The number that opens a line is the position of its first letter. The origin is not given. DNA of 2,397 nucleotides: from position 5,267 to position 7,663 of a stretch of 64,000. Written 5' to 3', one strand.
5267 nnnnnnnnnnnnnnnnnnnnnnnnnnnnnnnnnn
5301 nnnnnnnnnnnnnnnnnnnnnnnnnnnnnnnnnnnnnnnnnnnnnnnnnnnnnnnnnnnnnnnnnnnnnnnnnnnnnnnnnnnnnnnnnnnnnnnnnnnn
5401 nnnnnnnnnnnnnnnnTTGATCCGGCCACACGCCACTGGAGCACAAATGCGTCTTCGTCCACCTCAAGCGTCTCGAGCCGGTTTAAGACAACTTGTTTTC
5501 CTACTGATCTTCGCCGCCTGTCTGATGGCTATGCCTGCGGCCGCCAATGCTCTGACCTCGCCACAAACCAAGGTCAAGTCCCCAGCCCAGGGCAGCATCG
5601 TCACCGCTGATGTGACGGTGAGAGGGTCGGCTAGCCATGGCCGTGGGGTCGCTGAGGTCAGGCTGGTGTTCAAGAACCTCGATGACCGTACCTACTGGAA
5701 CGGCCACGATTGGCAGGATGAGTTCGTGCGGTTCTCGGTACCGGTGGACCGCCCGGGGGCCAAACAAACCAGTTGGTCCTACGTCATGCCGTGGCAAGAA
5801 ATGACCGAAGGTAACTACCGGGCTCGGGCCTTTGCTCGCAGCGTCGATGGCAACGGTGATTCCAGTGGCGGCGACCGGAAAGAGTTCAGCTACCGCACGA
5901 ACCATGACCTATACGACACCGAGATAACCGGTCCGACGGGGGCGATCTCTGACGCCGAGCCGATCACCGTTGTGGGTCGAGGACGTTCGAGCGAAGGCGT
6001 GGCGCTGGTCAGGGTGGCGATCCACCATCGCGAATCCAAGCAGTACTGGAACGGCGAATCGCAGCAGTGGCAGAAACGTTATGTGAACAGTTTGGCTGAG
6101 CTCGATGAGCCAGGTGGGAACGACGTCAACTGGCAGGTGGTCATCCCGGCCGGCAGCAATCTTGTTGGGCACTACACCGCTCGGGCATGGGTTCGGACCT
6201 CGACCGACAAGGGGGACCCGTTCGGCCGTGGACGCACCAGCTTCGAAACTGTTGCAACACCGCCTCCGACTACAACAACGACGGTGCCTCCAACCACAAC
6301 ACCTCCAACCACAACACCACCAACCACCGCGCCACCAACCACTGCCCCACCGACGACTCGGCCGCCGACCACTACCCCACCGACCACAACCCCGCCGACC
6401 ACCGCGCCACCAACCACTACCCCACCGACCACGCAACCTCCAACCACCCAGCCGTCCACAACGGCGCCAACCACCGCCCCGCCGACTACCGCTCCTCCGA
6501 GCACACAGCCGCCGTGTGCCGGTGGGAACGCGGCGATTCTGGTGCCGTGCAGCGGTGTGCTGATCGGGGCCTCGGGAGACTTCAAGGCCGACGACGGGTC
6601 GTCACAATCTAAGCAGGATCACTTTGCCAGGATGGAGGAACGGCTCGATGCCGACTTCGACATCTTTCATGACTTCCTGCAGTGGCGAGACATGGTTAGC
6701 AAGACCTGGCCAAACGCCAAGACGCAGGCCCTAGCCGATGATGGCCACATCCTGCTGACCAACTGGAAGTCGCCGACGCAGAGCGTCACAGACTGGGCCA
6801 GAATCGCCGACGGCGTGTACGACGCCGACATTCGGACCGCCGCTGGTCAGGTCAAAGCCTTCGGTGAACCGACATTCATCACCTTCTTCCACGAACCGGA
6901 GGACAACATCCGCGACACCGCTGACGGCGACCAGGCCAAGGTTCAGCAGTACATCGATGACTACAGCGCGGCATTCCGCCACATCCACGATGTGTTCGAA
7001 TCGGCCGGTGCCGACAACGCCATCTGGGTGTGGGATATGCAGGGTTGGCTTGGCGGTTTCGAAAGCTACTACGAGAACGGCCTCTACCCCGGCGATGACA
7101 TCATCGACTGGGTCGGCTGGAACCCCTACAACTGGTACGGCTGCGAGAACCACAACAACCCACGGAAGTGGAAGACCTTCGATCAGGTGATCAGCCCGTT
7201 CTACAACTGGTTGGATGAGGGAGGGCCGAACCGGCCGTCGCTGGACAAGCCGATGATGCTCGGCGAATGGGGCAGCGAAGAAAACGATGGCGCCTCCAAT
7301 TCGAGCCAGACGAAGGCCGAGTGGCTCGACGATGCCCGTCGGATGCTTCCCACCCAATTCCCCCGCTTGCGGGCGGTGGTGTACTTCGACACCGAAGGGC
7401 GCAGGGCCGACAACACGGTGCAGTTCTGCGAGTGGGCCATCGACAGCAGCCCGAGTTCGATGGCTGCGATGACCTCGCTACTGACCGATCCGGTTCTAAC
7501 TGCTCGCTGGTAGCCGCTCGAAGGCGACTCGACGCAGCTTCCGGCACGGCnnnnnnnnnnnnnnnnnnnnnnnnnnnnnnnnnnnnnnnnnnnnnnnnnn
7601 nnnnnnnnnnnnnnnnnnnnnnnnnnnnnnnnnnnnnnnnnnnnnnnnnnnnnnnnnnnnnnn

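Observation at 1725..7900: One Ig-like module is shared by both kinase ectodomains and, in duplicate, by the secreted GH26-like hydrolase encoded between them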

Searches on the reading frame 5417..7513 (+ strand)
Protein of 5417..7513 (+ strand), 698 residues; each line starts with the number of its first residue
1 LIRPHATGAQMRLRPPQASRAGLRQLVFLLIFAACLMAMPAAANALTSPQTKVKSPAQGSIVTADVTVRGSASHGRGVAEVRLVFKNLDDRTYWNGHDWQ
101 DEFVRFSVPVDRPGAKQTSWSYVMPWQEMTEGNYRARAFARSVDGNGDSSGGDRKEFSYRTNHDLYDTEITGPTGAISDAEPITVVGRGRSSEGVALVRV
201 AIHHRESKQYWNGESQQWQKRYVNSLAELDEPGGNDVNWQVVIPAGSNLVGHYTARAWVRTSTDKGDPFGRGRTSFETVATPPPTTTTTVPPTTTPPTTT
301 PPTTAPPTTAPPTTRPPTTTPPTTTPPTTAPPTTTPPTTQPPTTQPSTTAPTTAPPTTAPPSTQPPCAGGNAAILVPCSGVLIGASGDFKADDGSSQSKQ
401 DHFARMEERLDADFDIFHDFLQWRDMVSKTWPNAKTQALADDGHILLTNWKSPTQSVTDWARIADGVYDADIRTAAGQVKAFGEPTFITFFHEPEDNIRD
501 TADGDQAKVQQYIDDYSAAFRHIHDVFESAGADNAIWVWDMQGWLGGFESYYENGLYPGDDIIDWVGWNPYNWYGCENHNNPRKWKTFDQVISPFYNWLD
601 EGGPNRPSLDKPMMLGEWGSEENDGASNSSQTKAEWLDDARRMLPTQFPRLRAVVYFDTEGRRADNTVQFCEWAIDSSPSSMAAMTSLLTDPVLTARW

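Call 3: search_protein_families(library=pfam, proteins=[window:5417-7513:+], max_evalue=1)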
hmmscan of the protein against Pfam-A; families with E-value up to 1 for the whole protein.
window:5417-7513:+ (698 aa): 3 families
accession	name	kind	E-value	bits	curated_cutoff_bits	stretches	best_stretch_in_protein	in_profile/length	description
PF02095.21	Extensin_1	-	2.6e-07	31.1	105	1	288-366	46-125/171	Extensin-like protein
PF10648.15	Gmad2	-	0.00073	20.2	25.7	1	52-117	3-70/86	Immunoglobulin-like domain of bacterial spore germination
PF10428.14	SOG2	-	0.0023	17.9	26.9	1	257-437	196-357/475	RAM signalling pathway protein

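Call 7: search_protein_families(library=ncbifam, proteins=[window:5417-7513:+], max_evalue=0.01)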
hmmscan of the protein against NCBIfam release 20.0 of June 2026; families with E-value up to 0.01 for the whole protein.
window:5417-7513:+ (698 aa): 0 families

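Call 11: find_related_loci(query=window:5417-7513:+, collection=genome_contigs, flank=10000)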
Query window:5417-7513:+ (698 aa) in genome_contigs; peptide patterns used: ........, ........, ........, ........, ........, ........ (x = any residue, [..] = any of these).
22 stretches matched a pattern; 4 encode a relative of the query (tblastn E <= 1e-3); 4 distinct loci.
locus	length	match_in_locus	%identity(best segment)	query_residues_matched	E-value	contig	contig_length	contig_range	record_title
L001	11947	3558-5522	58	40-698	0e+0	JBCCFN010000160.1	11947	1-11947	MAG: Actinomycetota bacterium isolate P01_B01_bin.2 k141_3859929_length_11947_cov_10.9822, whole genome shotgun sequence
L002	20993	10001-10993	28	332-688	2e-28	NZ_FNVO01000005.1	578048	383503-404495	Thermomonospora echinospora strain DSM 43163, whole genome shotgun sequence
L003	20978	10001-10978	31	338-690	7e-27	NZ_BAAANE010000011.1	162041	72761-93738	Kribbella alba strain JCM 14306 sequence11, whole genome shotgun sequence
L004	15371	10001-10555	31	463-661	4e-21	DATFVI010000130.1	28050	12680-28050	MAG TPA_asm: Candidatus Dormiibacterota bacterium isolate SMAG_U9460 k141_2557549, whole genome shotgun sequence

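Call 78: list_cluster_members(proteins=[window:5447-7513:+, window:7551-9245:-, window:371-2062:+, window:9242-9934:-])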
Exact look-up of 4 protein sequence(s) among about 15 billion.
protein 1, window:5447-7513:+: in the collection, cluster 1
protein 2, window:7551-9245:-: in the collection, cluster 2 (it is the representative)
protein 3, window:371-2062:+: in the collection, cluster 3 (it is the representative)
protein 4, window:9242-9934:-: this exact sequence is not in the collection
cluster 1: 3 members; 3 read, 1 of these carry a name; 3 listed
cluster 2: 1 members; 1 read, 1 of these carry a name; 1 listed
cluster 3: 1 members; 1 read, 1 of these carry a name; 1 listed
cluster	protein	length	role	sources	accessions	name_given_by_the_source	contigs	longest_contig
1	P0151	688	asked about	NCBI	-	-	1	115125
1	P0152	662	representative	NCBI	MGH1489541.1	MAG: glycoside hydrolase family 26 protein [Acidimicrobiales bacterium]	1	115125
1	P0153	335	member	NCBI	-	-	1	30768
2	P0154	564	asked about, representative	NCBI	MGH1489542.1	MAG: serine/threonine-protein kinase [Acidimicrobiales bacterium]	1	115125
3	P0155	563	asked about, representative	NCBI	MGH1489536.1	MAG: serine/threonine-protein kinase [Acidimicrobiales bacterium]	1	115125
